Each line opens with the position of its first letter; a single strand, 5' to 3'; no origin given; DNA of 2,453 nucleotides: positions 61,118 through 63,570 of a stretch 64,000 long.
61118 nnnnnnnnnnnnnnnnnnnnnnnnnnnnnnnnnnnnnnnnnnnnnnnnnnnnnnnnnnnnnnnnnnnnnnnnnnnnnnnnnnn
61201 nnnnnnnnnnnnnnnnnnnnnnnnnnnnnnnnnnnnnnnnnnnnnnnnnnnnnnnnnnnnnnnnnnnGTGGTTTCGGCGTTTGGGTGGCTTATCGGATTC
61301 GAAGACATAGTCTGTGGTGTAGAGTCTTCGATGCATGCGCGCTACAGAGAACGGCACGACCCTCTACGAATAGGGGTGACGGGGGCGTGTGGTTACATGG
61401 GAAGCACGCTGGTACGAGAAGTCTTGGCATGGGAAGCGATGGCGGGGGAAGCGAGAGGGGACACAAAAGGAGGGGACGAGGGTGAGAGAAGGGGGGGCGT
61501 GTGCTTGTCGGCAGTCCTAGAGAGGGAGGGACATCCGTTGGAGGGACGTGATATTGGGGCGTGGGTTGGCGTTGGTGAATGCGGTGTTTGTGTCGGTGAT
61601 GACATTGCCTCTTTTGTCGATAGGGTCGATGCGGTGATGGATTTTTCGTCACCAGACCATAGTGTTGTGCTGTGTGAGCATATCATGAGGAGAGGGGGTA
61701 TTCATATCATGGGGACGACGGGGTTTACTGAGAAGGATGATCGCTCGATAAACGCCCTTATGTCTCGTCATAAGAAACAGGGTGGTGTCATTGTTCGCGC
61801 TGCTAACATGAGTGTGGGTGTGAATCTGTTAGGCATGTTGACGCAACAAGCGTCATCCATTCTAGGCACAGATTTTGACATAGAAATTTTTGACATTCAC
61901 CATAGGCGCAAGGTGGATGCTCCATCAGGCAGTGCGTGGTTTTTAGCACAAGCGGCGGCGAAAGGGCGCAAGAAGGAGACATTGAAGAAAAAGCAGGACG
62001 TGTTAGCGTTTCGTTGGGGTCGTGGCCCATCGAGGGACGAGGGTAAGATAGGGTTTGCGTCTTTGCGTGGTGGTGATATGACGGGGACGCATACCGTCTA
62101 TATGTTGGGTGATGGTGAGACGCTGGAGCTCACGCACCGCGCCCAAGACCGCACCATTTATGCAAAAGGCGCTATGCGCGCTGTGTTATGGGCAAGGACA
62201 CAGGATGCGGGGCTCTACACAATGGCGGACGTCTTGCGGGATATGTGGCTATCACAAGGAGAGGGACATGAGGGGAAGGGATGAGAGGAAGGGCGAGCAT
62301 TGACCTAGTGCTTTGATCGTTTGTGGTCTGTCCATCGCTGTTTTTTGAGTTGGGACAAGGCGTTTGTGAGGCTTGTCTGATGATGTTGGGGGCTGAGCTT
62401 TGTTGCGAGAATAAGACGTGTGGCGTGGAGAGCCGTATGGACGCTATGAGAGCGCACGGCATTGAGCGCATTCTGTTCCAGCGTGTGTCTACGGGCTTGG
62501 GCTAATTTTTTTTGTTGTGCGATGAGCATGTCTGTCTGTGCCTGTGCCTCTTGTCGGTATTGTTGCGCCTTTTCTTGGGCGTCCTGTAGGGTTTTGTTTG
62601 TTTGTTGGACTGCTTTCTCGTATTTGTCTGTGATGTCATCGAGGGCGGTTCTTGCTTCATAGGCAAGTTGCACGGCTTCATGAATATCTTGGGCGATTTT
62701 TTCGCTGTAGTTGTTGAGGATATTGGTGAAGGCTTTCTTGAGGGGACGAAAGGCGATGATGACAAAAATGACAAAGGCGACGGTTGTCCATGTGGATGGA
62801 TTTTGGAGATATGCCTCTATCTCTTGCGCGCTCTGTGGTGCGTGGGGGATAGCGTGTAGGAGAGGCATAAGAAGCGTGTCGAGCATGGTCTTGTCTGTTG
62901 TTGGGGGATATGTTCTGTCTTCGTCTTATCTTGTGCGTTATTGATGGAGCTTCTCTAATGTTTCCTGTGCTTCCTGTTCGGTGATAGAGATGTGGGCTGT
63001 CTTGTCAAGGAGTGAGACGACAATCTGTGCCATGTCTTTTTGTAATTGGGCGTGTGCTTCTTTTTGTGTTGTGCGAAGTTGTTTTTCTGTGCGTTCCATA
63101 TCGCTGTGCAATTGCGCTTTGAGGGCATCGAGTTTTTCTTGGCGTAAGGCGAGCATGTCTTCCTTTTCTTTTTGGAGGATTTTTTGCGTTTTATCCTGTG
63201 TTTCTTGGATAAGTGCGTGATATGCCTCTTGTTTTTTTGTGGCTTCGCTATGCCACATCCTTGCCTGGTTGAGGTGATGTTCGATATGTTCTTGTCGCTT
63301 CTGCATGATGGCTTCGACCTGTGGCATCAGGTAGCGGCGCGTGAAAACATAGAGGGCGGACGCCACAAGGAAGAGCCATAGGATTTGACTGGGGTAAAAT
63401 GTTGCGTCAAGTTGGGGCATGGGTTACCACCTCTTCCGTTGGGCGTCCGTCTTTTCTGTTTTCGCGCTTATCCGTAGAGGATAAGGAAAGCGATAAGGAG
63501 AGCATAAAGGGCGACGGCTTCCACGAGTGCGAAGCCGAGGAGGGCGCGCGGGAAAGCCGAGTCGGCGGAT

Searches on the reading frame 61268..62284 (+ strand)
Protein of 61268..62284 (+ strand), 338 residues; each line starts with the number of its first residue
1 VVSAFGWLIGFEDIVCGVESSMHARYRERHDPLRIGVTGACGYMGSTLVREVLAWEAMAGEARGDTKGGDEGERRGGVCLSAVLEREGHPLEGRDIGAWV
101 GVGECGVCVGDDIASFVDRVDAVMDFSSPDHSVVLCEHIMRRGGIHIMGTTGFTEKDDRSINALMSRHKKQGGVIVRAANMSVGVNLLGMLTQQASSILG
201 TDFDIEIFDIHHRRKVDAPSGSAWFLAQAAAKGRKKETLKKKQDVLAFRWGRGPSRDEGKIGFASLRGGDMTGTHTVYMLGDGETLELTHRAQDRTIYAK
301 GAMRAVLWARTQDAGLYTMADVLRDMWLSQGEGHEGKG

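Call 10: search_protein_families(library=pfam, proteins=[window:61268-62284:+], max_evalue=0.001)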
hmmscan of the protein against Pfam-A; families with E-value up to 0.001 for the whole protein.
window:61268-62284:+ (338 aa): 2 families
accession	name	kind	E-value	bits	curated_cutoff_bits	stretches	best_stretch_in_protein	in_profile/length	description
PF05173.19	DapB_C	-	1.7e-38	131.8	27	1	184-323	1-121/121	Dihydrodipicolinate reductase, C-terminus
PF01113.26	DapB_N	-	3.3e-21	76.1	25.6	1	76-181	24-124/124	Dihydrodipicolinate reductase, N-terminus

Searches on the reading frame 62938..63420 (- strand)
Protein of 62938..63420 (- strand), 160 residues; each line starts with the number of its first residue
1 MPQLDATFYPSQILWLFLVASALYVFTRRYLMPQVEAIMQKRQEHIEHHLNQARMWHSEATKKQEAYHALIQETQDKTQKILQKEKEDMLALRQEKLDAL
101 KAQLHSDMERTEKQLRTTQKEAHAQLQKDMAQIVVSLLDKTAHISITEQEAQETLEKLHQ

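Call 49: find_encoding_contigs(protein=window:62938-63420:-, flank=10000, max_places=3)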
Protein window:62938-63420:- (160 aa): 3 contigs read that carry it; 3 places shown.
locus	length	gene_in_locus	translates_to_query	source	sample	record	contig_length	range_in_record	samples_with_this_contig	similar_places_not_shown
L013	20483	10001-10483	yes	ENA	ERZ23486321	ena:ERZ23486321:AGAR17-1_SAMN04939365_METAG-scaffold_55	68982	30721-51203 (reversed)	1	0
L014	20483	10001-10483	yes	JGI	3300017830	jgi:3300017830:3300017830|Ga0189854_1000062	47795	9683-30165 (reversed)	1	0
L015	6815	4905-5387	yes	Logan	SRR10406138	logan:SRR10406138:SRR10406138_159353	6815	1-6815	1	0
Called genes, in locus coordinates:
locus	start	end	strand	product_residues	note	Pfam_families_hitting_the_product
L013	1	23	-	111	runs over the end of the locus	-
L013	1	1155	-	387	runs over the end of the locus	PF00730:HhH-GPD, PF14815:NUDIX_4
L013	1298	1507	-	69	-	-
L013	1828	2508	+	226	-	PF04542:Sigma70_r2, PF04545:Sigma70_r4 (weak), PF08281:Sigma70_r4_2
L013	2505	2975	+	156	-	-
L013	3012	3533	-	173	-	-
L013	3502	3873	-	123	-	-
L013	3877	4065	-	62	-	-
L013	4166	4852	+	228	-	PF13462:Thioredoxin_4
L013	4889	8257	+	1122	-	PF02463:SMC_N, PF13175:AAA_15, PF13304:AAA_21 (weak), PF13476:AAA_23, PF13555:AAA_29 (faint)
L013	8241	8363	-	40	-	-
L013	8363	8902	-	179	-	-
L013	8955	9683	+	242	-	PF00119:ATP-synt_A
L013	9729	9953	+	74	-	PF00137:ATP-synt_C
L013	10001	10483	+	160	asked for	PF02326:YMF19, PF00430:ATP-synt_B, PF05405:Mt_ATP-synt_B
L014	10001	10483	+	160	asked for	PF02326:YMF19, PF00430:ATP-synt_B, PF05405:Mt_ATP-synt_B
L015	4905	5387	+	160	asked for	PF02326:YMF19, PF00430:ATP-synt_B, PF05405:Mt_ATP-synt_B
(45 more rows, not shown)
